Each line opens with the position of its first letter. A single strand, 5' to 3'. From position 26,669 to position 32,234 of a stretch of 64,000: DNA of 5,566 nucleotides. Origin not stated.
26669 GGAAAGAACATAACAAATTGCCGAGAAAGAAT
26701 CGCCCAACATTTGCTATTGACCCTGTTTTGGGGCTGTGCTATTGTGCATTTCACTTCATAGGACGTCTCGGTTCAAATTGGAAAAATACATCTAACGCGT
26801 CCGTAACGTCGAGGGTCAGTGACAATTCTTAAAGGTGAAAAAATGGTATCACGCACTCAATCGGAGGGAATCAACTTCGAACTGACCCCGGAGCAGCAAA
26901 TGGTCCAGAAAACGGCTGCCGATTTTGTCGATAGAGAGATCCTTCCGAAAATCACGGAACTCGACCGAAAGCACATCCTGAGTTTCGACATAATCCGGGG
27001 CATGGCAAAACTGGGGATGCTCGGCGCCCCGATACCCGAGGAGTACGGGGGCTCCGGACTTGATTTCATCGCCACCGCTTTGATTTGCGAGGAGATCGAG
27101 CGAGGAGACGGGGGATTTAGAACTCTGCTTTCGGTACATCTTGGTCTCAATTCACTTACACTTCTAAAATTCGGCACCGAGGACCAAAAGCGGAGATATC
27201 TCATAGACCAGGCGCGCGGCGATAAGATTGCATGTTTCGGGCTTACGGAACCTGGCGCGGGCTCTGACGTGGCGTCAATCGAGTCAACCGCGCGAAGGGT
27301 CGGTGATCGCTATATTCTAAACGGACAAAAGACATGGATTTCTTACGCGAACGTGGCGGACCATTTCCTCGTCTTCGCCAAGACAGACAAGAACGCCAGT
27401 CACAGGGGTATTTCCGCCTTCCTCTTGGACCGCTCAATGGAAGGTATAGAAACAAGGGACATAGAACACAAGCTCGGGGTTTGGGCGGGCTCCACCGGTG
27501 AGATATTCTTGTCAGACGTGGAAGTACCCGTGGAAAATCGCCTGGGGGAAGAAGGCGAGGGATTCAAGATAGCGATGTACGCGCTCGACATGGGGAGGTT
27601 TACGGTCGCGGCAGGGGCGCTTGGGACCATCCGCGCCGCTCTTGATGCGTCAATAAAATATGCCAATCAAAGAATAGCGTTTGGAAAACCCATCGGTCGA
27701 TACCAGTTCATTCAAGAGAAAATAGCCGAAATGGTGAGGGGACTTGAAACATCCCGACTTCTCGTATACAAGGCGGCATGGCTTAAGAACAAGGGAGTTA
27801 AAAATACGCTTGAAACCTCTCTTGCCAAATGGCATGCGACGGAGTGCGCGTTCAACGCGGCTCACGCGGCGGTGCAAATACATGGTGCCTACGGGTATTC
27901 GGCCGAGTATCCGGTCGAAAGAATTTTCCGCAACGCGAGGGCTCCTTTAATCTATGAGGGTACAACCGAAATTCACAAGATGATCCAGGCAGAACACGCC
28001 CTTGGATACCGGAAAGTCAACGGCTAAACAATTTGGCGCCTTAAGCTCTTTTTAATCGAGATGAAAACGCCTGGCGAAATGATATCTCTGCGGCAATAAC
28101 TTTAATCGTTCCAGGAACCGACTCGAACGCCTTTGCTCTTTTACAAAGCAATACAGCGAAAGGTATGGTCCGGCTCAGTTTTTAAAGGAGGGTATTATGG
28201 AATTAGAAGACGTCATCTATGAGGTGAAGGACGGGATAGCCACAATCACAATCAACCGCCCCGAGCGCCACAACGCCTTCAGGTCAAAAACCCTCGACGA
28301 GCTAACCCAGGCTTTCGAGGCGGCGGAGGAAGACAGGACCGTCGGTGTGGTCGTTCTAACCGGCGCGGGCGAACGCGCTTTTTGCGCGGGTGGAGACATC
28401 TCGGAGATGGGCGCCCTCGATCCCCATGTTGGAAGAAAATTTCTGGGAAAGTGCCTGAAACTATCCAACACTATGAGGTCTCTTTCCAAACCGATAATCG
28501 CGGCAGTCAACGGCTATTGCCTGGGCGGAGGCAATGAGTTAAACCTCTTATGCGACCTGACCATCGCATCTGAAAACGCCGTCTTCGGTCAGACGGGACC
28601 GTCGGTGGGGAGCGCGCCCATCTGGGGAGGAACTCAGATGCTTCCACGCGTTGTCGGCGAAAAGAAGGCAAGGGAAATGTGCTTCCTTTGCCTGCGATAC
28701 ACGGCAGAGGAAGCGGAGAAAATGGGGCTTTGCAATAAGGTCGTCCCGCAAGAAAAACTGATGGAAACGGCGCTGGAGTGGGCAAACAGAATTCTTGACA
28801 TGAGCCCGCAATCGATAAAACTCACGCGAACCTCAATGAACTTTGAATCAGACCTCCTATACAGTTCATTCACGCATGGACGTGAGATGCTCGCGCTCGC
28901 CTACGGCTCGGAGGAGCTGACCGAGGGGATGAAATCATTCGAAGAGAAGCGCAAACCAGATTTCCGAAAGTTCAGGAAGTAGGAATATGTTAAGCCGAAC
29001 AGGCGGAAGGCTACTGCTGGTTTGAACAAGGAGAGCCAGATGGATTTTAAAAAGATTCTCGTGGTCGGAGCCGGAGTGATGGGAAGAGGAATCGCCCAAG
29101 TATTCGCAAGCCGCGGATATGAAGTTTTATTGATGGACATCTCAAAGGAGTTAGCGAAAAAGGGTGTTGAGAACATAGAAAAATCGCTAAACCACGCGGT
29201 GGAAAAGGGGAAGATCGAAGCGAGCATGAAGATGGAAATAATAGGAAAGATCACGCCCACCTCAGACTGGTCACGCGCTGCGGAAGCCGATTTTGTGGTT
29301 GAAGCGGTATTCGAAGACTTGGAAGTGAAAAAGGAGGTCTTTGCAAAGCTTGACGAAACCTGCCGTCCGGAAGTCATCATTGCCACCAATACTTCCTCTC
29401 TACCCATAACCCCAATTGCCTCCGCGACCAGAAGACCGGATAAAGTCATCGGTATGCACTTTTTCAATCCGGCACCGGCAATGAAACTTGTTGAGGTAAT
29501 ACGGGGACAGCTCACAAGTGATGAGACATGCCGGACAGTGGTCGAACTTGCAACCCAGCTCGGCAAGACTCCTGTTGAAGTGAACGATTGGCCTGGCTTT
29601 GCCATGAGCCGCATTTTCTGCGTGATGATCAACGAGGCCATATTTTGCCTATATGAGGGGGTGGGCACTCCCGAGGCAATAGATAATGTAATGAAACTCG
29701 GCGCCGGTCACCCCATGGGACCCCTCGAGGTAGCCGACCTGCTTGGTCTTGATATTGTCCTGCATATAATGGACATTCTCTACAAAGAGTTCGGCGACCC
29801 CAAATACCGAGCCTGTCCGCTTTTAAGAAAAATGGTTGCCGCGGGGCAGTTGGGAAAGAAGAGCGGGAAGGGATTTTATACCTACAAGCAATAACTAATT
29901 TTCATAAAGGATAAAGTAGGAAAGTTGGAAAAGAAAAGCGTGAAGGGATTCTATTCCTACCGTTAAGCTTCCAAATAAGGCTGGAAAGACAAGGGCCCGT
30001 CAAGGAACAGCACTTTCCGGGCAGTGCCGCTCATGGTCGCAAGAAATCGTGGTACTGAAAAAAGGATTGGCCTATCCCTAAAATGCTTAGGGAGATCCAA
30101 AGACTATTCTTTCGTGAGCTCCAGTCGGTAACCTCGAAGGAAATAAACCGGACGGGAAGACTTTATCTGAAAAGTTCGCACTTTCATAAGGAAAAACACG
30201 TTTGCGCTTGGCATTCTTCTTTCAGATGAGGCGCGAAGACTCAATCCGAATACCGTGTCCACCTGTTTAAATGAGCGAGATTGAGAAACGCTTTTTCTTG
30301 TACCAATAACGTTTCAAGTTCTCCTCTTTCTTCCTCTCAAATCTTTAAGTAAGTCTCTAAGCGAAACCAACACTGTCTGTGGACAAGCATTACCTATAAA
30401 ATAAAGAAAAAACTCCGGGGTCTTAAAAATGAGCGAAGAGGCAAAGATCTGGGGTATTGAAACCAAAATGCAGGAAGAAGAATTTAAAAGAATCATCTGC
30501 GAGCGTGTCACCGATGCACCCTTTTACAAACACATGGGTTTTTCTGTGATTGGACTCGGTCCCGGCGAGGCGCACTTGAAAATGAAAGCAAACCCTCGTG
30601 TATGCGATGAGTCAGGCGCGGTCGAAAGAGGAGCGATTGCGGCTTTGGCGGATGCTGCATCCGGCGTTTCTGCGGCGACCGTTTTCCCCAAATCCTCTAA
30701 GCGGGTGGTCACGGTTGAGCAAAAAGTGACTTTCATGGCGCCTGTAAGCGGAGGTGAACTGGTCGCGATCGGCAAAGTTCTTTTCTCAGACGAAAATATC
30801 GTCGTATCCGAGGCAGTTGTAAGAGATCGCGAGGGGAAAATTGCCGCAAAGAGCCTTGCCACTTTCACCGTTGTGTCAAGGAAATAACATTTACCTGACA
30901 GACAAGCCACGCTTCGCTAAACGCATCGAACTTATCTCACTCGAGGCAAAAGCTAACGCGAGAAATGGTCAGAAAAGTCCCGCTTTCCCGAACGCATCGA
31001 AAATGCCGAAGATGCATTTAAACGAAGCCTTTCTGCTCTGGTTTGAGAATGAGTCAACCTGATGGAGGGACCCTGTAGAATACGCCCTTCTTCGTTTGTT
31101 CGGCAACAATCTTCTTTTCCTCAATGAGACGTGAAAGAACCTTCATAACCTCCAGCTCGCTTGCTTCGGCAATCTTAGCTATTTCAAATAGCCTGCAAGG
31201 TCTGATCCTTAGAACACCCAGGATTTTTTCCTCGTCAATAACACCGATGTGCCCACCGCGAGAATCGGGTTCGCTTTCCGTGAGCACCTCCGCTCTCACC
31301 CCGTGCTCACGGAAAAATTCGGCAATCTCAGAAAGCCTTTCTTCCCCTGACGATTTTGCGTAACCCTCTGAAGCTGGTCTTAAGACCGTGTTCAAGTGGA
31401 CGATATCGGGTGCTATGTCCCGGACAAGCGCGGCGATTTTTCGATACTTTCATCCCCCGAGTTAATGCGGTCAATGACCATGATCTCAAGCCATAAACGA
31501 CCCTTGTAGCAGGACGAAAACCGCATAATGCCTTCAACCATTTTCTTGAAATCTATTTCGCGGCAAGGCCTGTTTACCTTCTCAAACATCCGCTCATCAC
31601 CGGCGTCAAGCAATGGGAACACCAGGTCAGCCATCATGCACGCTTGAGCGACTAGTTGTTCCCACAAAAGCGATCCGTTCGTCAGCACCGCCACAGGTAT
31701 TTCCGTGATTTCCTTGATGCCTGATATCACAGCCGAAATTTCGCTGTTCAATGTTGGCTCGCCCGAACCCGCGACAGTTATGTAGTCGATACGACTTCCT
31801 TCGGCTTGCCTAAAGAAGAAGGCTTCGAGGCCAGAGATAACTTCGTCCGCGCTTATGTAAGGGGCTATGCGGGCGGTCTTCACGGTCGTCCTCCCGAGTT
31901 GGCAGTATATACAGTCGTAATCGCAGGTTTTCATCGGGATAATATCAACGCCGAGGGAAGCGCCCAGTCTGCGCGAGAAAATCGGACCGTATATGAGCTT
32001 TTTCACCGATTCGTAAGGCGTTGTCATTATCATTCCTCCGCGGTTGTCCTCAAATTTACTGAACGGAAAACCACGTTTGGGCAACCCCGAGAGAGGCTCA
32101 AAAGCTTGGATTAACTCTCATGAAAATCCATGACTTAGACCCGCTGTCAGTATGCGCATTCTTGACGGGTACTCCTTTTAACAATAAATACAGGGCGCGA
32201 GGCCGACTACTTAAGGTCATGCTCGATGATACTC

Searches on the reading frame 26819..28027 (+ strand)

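Call 72: search_protein_families(library=pfam, proteins=[window:26819-28027:+], max_evalue=0.00001)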
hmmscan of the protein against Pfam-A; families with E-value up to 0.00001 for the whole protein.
window:26819-28027:+ (402 aa): 4 families
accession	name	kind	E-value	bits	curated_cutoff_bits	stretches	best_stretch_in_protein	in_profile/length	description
PF00441.29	Acyl-CoA_dh_1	-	5.7e-49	166.5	22.4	1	246-394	1-149/150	Acyl-CoA dehydrogenase, C-terminal domain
PF02771.21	Acyl-CoA_dh_N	-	9.9e-36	123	22.9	1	23-135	1-113/113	Acyl-CoA dehydrogenase, N-terminal domain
PF02770.24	Acyl-CoA_dh_M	-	7.9e-28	96.9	33.3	1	139-234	1-97/97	Acyl-CoA dehydrogenase, middle domain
PF08028.16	Acyl-CoA_dh_2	-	8.6e-19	68.6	22.7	1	262-382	2-132/134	Acyl-CoA dehydrogenase, C-terminal domain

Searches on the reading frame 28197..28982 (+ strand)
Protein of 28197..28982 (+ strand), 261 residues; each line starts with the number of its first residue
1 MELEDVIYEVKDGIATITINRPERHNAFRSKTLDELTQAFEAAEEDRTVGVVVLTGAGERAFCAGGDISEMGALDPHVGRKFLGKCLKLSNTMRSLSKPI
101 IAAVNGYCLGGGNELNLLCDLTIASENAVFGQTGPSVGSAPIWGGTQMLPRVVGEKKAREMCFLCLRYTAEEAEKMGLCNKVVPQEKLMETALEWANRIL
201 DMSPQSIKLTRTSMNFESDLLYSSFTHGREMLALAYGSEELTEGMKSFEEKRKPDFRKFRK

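Call 72: search_protein_families(library=pfam, proteins=[window:28197-28982:+], max_evalue=0.00001)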
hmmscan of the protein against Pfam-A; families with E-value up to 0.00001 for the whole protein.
window:28197-28982:+ (261 aa): 2 families
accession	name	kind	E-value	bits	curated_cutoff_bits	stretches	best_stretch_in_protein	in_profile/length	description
PF00378.25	ECH_1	-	1.8e-75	254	27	1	10-257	2-249/251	Enoyl-CoA hydratase/isomerase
PF16113.10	ECH_2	-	5.2e-33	115.4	27.2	1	15-252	2-242/335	Enoyl-CoA hydratase/isomerase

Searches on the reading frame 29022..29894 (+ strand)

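Call 72: search_protein_families(library=pfam, proteins=[window:29022-29894:+], max_evalue=0.00001)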
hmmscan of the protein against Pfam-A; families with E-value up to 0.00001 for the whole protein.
window:29022-29894:+ (290 aa): 2 families
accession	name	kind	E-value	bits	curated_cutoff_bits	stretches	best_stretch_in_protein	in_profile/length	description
PF02737.24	3HCDH_N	-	8.5e-70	234.8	22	1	11-189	1-179/180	3-hydroxyacyl-CoA dehydrogenase, NAD binding domain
PF00725.27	3HCDH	-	4.1e-36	123.8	22.1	1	192-288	1-97/97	3-hydroxyacyl-CoA dehydrogenase, C-terminal domain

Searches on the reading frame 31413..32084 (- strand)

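Call 73: search_protein_families(library=pfam, proteins=[window:31413-32084:-], max_evalue=0.00001)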
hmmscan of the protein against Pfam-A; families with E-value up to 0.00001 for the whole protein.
window:31413-32084:- (223 aa): 1 family
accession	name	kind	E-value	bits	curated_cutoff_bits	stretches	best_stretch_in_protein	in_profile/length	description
PF04055.27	Radical_SAM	-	7.2e-13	49.5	29.5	1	48-210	1-157/166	Radical SAM superfamily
